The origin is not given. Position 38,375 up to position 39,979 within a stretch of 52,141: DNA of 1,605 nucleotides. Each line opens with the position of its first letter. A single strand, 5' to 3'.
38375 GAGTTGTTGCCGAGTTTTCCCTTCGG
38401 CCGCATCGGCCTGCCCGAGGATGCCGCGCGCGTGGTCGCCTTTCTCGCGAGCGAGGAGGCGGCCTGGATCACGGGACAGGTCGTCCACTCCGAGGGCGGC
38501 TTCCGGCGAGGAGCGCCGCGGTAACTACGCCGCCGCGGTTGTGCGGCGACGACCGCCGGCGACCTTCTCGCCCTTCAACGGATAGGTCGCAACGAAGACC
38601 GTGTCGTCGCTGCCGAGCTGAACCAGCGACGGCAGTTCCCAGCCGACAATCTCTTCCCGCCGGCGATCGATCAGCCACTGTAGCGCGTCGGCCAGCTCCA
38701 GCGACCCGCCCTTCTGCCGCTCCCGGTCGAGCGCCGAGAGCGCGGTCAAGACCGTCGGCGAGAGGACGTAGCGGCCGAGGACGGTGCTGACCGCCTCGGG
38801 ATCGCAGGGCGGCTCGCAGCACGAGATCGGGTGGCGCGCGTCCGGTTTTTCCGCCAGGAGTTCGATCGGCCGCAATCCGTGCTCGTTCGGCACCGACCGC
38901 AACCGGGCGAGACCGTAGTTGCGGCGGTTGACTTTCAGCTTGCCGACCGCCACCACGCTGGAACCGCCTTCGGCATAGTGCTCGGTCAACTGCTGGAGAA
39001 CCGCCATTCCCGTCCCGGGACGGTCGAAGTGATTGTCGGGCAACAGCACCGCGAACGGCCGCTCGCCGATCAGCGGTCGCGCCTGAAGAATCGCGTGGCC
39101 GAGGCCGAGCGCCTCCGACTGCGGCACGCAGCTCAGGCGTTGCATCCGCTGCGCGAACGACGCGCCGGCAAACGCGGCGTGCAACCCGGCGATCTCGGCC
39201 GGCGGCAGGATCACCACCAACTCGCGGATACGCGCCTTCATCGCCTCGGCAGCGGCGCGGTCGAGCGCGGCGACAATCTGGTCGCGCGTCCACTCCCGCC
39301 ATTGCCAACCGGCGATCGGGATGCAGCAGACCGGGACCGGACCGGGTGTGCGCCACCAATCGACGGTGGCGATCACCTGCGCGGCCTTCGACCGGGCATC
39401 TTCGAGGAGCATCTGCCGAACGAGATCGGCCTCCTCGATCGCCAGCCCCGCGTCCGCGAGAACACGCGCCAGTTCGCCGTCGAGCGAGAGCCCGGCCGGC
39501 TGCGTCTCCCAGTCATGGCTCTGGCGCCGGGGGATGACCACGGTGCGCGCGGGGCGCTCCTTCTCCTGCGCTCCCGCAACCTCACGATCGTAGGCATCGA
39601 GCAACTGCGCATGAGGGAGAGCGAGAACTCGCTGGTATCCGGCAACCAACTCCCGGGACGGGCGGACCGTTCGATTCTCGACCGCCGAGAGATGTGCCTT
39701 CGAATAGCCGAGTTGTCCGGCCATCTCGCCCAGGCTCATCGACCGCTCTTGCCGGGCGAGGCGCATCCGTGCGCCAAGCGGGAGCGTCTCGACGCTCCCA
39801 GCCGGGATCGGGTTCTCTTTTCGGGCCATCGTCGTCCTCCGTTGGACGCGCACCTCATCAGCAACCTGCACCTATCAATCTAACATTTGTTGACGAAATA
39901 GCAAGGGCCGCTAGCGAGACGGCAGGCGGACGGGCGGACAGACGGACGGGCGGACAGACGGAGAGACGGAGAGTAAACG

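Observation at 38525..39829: XRE helix-turn-helix fused to a catalytically degenerate GalU-like nucleotidyltransferase domain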

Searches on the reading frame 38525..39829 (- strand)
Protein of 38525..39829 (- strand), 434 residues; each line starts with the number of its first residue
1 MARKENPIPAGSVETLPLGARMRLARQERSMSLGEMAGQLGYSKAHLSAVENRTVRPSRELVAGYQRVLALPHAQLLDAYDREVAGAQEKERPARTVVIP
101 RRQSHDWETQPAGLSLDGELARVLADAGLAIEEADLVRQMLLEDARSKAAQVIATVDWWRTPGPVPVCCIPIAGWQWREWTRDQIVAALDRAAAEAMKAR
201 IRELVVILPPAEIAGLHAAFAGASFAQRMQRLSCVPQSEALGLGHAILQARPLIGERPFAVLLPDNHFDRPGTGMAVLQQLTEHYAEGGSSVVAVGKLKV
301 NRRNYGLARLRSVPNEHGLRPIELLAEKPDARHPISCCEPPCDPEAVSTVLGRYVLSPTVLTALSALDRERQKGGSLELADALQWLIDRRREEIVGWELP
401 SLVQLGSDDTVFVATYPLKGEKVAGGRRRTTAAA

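Call 3: search_protein_families(library=pfam, proteins=[window:38525-39829:-], max_evalue=10)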
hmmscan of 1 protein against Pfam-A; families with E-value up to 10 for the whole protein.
window:38525-39829:- (434 aa): 3 families
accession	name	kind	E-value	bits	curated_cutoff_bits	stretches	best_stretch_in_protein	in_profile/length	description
PF13560.12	HTH_31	-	6.4e-09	36.4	27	1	18-75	2-60/64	Helix-turn-helix domain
PF01381.28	HTH_3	-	0.00022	21.6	23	1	23-73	2-52/55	Helix-turn-helix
PF12844.13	HTH_19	-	0.041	14.2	30.2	1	19-54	1-36/64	Helix-turn-helix domain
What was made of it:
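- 39605..39778 (-): XRE-type helix-turn-helix DNA-binding domain (res 18-75). Pfam HTH_31 E 6.4e-9, 36.4 bits vs cutoff 27 (call 3).
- On XRE-family HTH regulators (Pfam HTH_31/HTH_3): HTH_31: 36.4 bits vs cutoff 27, E 6.4e-9, res 18-75 (call 3).
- Checked: HTH: Pfam HTH_31 at res 18-75, E 6.4e-9, above the curated cutoff (call 3).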

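Call 4: search_protein_families(library=ncbifam, proteins=[window:38525-39829:-], max_evalue=10)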
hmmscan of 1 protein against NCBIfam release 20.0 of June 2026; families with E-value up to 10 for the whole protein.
window:38525-39829:- (434 aa): 15 families
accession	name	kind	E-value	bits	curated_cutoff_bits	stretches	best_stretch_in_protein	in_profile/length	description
TIGR01099.1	galU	equivalog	8.6e-20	71.4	326.8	1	231-390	95-238/261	UTP--glucose-1-phosphate uridylyltransferase GalU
TIGR01208.1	rmlA_long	equivalog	3.2e-11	42.7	320.25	1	195-391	39-207/353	glucose-1-phosphate thymidylyltransferase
NF009928.0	PRK13389.1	equivalog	6e-11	42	548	1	235-391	107-253/302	UTP--glucose-1-phosphate uridylyltransferase GalU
TIGR01105.1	galF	equivalog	7.8e-10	38.4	659.2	1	234-387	101-246/297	GalU regulator GalF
NF007516.0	PRK10122.1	equivalog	8e-10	38.3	534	1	234-387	101-246/297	UTP--glucose-1-phosphate uridylyltransferase GalF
NF041313.1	UDPGP_AglF_Halo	equivalog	2.7e-05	23.8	400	1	234-391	75-207/234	UTP--glucose-1-phosphate uridylyltransferase AglF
NF003162.0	PRK04140.1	equivalog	0.0021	17.2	263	1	19-92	128-191/317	transcriptional regulator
NF010933.0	PRK14353.1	equivalog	0.007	15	505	1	219-335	60-169/453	bifunctional UDP-N-acetylglucosamine diphosphorylase/glucosamine-1-phosphate N-acetyltransferase GlmU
TIGR04276.1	FxsC_Cterm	equivalog_domain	0.017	14.9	55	1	78-126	89-136/196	FxsC protein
NF006015.0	PRK08154.1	subfamily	0.023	13.8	204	1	18-77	31-90/314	anaerobic benzoate catabolism transcriptional regulator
NF041677.1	trans_regClgR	equivalog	0.026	14.6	170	1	19-94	10-85/113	transcriptional regulator ClgR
TIGR00270.2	TIGR00270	equivalog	0.076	12.8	110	1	20-71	78-129/159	multiprotein bridging factor aMBF1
NF038244.1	pheromon_TrpTrp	equivalog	0.14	12.5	29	1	147-160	17-30/32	quorum-sensing system DWW-type pheromone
TIGR01207.1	rmlA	equivalog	0.16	11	360.65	1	197-307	41-144/286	glucose-1-phosphate thymidylyltransferase RfbA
NF041534.1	rodZ_Strepcoccus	equivalog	0.29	10.3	375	1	19-83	7-77/275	cytoskeleton protein RodZ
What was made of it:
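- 38633..39331 (-): GalU-fold sensor domain (res 167-399) with the nucleotide-sugar pocket retained. TIGR01099 E 8.6e-20 (call 4).
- On GalU / UTP-glucose-1-phosphate uridylyltransferase (TIGR01099 equivalog): Only profile positions 95-238 of 261 are matched (call 4).
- Closest known: GalU / bacterial UDP-glucose pyrophosphorylase. Different: The score is far below the equivalog cutoff (call 4).
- The score against the GalU equivalog is 71 bits vs a cutoff of 327 (call 4).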

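Call 5: search_solved_structures(query=window:38525-39829:-, max_evalue=10, show_alignments=3)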
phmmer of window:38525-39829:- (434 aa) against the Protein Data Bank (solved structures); distinct sequences matched with E-value up to 10: 27.
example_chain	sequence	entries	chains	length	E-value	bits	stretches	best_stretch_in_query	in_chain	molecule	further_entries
5i1f_A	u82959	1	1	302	3.4e-13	52.8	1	235-389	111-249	UTP--glucose-1-phosphate uridylyltransferase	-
2ux8_A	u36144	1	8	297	6.9e-13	51.8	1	231-388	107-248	GLUCOSE-1-PHOSPHATE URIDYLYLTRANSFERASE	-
5j49_A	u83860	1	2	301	1e-12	51.2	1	235-388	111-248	UTP--glucose-1-phosphate uridylyltransferase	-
5vct_A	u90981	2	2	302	5e-12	48.9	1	235-388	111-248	UTP--glucose-1-phosphate uridylyltransferase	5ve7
8f73_A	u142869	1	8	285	1.4e-11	47.5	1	236-384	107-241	UTP--glucose-1-phosphate uridylyltransferase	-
3juj_A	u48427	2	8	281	1.6e-11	47.3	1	232-397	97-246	UDP-glucose pyrophosphorylase (GalU)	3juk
7o2n_A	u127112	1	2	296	3.4e-10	42.9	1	231-386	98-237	Probable UTP--glucose-1-phosphate uridylyltransferase YngB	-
7b1r_A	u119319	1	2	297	3.4e-10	42.9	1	231-386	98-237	Probable UTP--glucose-1-phosphate uridylyltransferase YngB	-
6knj_A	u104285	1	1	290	4.3e-10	42.6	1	233-390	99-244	UTP--glucose-1-phosphate uridylyltransferase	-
6ikx_A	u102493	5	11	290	5e-10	42.3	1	234-390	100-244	UTP--glucose-1-phosphate uridylyltransferase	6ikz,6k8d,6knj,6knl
9o90_A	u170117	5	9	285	1.7e-09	40.6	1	235-390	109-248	UTP--glucose-1-phosphate uridylyltransferase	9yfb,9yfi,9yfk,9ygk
6mnu_A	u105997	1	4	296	3.5e-09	39.6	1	235-390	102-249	UTP--glucose-1-phosphate uridylyltransferase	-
2e3d_A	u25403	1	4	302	5.9e-08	35.5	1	235-393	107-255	UTP--glucose-1-phosphate uridylyltransferase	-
8b31_A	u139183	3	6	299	2.4e-06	30.2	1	214-389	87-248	UTP--glucose-1-phosphate uridylyltransferase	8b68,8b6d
4d48_A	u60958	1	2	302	2.4e-06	30.2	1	235-392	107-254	GLUCOSE-1-PHOSPHATE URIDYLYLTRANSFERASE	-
1b0n_A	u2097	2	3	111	0.0031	20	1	18-91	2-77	PROTEIN (SINR PROTEIN) | HTH-TYPE TRANSCRIPTIONAL REGULATOR SINR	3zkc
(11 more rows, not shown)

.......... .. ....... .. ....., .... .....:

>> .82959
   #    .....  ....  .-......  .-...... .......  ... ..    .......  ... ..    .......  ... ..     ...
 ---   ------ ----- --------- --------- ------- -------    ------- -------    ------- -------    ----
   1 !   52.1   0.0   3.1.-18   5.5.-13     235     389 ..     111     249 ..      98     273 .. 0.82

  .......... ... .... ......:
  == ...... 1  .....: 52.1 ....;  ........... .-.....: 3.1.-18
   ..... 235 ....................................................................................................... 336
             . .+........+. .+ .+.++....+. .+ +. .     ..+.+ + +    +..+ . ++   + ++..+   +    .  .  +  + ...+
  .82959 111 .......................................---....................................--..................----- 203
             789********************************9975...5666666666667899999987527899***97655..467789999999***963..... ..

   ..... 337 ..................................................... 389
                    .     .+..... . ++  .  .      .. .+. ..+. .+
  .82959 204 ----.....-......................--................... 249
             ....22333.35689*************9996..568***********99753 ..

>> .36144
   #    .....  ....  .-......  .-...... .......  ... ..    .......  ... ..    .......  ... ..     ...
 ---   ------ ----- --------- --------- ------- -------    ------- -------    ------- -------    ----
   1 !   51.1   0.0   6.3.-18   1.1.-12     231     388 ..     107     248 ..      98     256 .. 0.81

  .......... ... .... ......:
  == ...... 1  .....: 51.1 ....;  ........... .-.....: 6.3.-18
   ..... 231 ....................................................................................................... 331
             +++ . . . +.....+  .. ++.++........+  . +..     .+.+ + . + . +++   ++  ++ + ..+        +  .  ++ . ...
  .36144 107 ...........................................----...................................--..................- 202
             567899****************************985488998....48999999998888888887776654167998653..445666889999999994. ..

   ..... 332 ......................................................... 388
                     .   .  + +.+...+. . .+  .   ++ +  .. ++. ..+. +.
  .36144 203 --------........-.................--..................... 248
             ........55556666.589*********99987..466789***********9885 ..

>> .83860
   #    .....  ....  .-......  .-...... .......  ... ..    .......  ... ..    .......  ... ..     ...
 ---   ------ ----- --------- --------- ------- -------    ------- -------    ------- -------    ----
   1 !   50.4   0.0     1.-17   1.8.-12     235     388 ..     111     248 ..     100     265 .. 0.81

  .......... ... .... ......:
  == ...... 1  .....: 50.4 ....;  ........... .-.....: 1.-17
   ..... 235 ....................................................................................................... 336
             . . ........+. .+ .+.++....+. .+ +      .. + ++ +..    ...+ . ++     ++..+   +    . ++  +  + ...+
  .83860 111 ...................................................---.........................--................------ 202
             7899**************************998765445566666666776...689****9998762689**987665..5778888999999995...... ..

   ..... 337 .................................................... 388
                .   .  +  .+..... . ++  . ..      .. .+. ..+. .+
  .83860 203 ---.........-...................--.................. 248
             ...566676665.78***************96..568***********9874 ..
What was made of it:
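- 39605..39778 (-): SinR-type HTH hits in PDB (call 5).
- Closest known: SinR-type XRE repressors. Same: Closest solved HTH by sequence (1b0n, E 0.003; call 5).
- Checked: NCBIfam TIGR01099 galU gives E 8.6e-20 for res 231-390 (call 4). phmmer against PDB lists 15 GalU sequences at E 3e-13 to 2e-6 (call 5).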

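Call 6: find_homologous_proteins(query=window:38525-39829:-, max_evalue=0.001)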
Query window:38525-39829:- (434 aa): 436 proteins with E <= 0.001 among 8000 candidates; the best 120 are listed.
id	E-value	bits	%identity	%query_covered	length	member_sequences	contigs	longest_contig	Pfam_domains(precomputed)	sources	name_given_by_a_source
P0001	3.7e-282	954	100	100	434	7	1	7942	PF13560.13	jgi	jgi:dTDP-glucose pyrophosphorylase/transcriptional regulator with XRE-family HTH domain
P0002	3.9e-234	796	84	100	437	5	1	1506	PF01381.29,PF13560.13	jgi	jgi:UTP-glucose-1-phosphate uridylyltransferase/transcriptional regulator with XRE-family HTH domain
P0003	8.1e-232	788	84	100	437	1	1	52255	PF13560.13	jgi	jgi:dTDP-glucose pyrophosphorylase/transcriptional regulator with XRE-family HTH domain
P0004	1.2e-225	768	82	100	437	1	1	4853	PF01381.29,PF13560.13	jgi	jgi:UTP-glucose-1-phosphate uridylyltransferase/transcriptional regulator with XRE-family HTH domain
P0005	4.1e-225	766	82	100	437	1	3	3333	PF01381.29,PF13560.13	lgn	-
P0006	3.4e-222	756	81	100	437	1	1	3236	PF01381.29,PF13560.13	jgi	jgi:UTP-glucose-1-phosphate uridylyltransferase/transcriptional regulator with XRE-family HTH domain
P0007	1.1e-220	751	79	100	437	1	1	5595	PF01381.29,PF13560.13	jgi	jgi:UTP-glucose-1-phosphate uridylyltransferase/transcriptional regulator with XRE-family HTH domain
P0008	2.8e-217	740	78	100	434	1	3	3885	PF01381.29,PF13560.13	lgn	-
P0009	3.0e-217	740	80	100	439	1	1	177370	PF01381.29,PF13560.13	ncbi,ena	-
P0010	5.3e-217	739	78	100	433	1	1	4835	PF13560.13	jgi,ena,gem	-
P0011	9.5e-217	738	78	100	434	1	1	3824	PF01381.29,PF13560.13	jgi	jgi:dTDP-glucose pyrophosphorylase/transcriptional regulator with XRE-family HTH domain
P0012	5.0e-214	729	82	95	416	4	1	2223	PF01381.29,PF13560.13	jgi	-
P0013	9.4e-195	666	72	100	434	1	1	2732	PF00483.30,PF13560.13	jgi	jgi:UTP-glucose-1-phosphate uridylyltransferase/transcriptional regulator with XRE-family HTH domain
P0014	1.1e-188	646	73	96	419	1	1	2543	PF00483.30,PF13560.13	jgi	jgi:dTDP-glucose pyrophosphorylase/transcriptional regulator with XRE-family HTH domain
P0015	9.1e-178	610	67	97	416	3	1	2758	PF00483.30,PF13560.13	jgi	jgi:dTDP-glucose pyrophosphorylase/transcriptional regulator with XRE-family HTH domain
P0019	3.8e-130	453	55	96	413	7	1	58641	PF00483.30,PF01381.29,PF13560.13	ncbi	-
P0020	8.0e-127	442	54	96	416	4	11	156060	PF00483.30,PF01381.29,PF13560.13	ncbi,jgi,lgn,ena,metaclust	ncbi:MAG TPA: XRE family transcriptional regulator [Thermomicrobiales bacterium]|metaclust:\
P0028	8.6e-117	409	47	97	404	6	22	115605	PF00483.30,PF12844.14,PF01381.29,PF13560.13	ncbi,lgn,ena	-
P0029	1.4e-116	408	48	97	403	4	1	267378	PF00483.30,PF12844.14,PF01381.29,PF13560.13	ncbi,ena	-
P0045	2.4e-29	121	39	55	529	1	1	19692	PF00483.30,PF12844.14,PF13413.13,PF02985.29,PF01381.29,PF13560.13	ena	-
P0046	1.1e-19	89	33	59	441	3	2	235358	PF00483.30,PF01381.29,PF13560.13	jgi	jgi:UTP--glucose-1-phosphate uridylyltransferase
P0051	3.4e-15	74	27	89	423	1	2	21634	PF00483.30,PF12844.14,PF01381.29,PF13560.13,PF13443.13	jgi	jgi:UTP--glucose-1-phosphate uridylyltransferase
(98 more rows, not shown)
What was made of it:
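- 38525..39829 (-): Coding sequence of the HTH / GalU-like fusion regulator (434 aa, ATG start). About 45 full-length homologues were found (call 6).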

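Call 17: find_related_loci(query=A2, collection=genome_contigs, flank=10000)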
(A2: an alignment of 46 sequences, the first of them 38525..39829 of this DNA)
Query A2 (434 aa) in genome_contigs; peptide patterns used: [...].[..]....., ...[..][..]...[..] (x = any residue, [..] = any of these).
600 stretches matched a pattern (row limit reached: there are more); 589 encode a relative of the query (tblastn E <= 1e-3); the best 80 are kept; 80 distinct loci.
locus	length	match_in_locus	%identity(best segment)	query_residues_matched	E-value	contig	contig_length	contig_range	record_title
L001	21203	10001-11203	47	1-423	2e-123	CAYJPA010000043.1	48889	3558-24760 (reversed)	MAG TPA_asm: uncultured Sphaerobacteraceae bacterium isolate ERP124720_co1_207 genome assembly, contig: NODE_1016_length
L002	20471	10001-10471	38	229-399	1e-22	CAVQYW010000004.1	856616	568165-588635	MAG: uncultured Acidobacteriaceae bacterium isolate MFD05705.bin.3.155 genome assembly, contig: contig_26633, whole geno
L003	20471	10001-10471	36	229-399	8e-22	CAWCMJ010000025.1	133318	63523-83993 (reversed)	MAG: uncultured Acidobacteriaceae bacterium isolate MFD05502.bin.1.234 genome assembly, contig: contig_60281, whole geno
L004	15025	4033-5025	26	73-399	2e-21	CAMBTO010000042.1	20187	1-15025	MAG: Klebsiella pneumoniae isolate TrH-03may19-115 genome assembly, contig: TrH-03may19-C4727, whole genome shotgun sequ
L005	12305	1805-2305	32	215-397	2e-20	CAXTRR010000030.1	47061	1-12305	MAG TPA_asm: uncultured Terriglobus sp. isolate public_SRR14722049_metawrap_bin.2 genome assembly, contig: public_SRR147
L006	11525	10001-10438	38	231-391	4e-20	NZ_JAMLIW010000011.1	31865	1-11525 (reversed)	MAG: Thermomonas sp. isolate ACE_NR_PROT27 ACE_NR_PROT27_11, whole genome shotgun sequence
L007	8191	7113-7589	33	228-402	6e-20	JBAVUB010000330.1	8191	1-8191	MAG: Acidobacteriaceae bacterium isolate MFD02913_ilm_asm_bin22 k127_160954, whole genome shotgun sequence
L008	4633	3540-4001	35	232-399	9e-20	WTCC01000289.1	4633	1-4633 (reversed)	MAG: Gammaproteobacteria bacterium isolate GLR771 c_000000074008, whole genome shotgun sequence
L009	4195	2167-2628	32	228-397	7e-20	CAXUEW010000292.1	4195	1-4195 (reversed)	MAG TPA_asm: uncultured Terriglobus sp. isolate public_SRR11456913_metawrap_bin.10 genome assembly, contig: public_SRR11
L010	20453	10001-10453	36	229-390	1e-19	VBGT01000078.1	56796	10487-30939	MAG: Chloroflexi bacterium isolate CF_85 14_1009_16_30cm_scaffold_1695, whole genome shotgun sequence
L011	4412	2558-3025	34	228-399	9e-20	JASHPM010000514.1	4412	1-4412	MAG: Acidobacteriaceae bacterium isolate JOPF049 JOPF_A063_contig_97785, whole genome shotgun sequence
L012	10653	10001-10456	37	231-399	2e-19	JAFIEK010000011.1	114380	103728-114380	MAG: Pararhodobacter sp. isolate BM_Day12_Bin.30 NODE_48_length_114380_cov_33.621579, whole genome shotgun sequence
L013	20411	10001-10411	40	235-387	2e-19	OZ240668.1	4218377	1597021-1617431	MAG: Lichenicola sp. isolate 69eba9c6-ad22-4cc6-9875-327f7b8c911e genome assembly, chromosome: 1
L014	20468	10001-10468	34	229-399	3e-19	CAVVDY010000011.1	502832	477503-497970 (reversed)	MAG: uncultured Acidobacteriaceae bacterium isolate MFD02416.bin.2.82 genome assembly, contig: contig_26291, whole genom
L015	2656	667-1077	40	235-387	2e-19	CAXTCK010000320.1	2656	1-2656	MAG TPA_asm: uncultured Acetobacteraceae bacterium isolate public_SRR5808930_metawrap_bin.1 genome assembly, contig: pub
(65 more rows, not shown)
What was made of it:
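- Tried and rejected: Genome-collection scan for more members (call 17).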

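Call 19: find_encoding_contigs(protein=P0009, flank=10000, max_places=2)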
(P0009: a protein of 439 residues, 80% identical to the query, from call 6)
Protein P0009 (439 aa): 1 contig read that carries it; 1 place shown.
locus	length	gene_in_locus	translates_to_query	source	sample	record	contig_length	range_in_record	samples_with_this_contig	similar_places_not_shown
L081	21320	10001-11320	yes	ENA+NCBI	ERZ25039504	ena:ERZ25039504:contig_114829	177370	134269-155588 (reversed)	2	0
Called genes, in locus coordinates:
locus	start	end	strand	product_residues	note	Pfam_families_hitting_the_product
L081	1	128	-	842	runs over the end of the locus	PF00931:NB-ARC (weak), PF13191:AAA_16 (weak), PF13401:AAA_22, PF25872:HTH_77 (faint), PF13424:TPR_12 (weak), PF00196:GerE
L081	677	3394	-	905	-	PF01326:PPDK_N, PF00391:PEP-utilizers, PF02896:PEP-utilizers_C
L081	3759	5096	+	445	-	PF01547:SBP_bac_1, PF13416:SBP_bac_8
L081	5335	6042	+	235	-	PF00392:GntR, PF07729:FCD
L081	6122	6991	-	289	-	-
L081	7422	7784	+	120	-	-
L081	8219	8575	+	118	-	-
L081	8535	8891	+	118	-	PF00528:BPD_transp_1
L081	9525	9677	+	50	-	-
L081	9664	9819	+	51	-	-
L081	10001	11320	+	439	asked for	PF01381:HTH_3 (faint), PF13560:HTH_31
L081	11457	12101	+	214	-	PF05685:Uma2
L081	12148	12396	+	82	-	-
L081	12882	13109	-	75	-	-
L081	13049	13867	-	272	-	PF00296:Bac_luciferase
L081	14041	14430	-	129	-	PF02826:2-Hacid_dh_C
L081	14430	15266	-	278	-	-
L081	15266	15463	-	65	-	-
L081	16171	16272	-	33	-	-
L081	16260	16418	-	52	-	-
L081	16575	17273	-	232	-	-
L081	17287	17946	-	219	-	-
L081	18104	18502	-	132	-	-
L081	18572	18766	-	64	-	-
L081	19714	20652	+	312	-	PF19300:BPD_transp_1_N, PF00528:BPD_transp_1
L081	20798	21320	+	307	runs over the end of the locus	PF12911:OppC_N, PF00528:BPD_transp_1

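Call 20: find_encoding_contigs(protein=P0020, flank=10000, max_places=3)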
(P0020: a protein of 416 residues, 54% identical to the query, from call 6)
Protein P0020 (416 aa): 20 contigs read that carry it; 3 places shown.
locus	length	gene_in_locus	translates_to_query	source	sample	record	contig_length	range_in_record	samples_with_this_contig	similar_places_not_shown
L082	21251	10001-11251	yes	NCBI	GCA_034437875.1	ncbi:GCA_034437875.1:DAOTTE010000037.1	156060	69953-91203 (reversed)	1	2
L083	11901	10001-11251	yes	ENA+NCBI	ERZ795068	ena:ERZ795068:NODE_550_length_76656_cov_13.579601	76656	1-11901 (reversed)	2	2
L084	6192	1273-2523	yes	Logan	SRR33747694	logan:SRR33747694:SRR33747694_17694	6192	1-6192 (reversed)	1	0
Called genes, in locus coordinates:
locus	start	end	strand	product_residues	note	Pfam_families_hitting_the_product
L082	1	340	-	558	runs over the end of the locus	PF00753:Lactamase_B, PF12706:Lactamase_B_2, PF23023:Anti-Pycsar_Apyc1 (weak), PF22505:RNase_J_b_CASP, PF07521:RMMBL, PF17770:RNase_J_C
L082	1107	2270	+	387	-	PF02397:Bac_transf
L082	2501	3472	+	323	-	PF01073:3Beta_HSD, PF01370:Epimerase, PF02719:Polysacc_synt_2, PF04321:RmlD_sub_bind, PF16363:GDP_Man_Dehyd, PF07993:NAD_binding_4 (weak)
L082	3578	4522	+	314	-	PF01073:3Beta_HSD, PF01370:Epimerase, PF02719:Polysacc_synt_2, PF04321:RmlD_sub_bind, PF05368:NmrA, PF07993:NAD_binding_4, PF13460:NAD_binding_10, PF16363:GDP_Man_Dehyd, +1 more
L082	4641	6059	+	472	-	PF03721:UDPG_MGDP_dh_N, PF00984:UDPG_MGDP_dh, PF03720:UDPG_MGDP_dh_C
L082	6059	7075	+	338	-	PF01073:3Beta_HSD, PF01370:Epimerase, PF02719:Polysacc_synt_2, PF04321:RmlD_sub_bind, PF16363:GDP_Man_Dehyd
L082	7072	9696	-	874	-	PF01326:PPDK_N, PF00391:PEP-utilizers, PF02896:PEP-utilizers_C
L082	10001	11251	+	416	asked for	PF01381:HTH_3 (weak), PF13560:HTH_31, PF00483:NTP_transferase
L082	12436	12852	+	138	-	-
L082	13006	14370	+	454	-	PF00672:HAMP, PF02518:HATPase_c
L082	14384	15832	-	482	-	PF00224:PK, PF02887:PK_C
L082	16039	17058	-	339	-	PF08450:SGL (faint), PF24684:Vgb_lyase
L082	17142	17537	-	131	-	PF05025:RbsD_FucU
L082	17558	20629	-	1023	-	PF02687:FtsX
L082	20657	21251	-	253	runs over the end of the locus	PF00005:ABC_tran, PF13304:AAA_21 (faint)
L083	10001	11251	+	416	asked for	PF01381:HTH_3 (weak), PF13560:HTH_31, PF00483:NTP_transferase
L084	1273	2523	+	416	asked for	PF01381:HTH_3 (weak), PF13560:HTH_31, PF00483:NTP_transferase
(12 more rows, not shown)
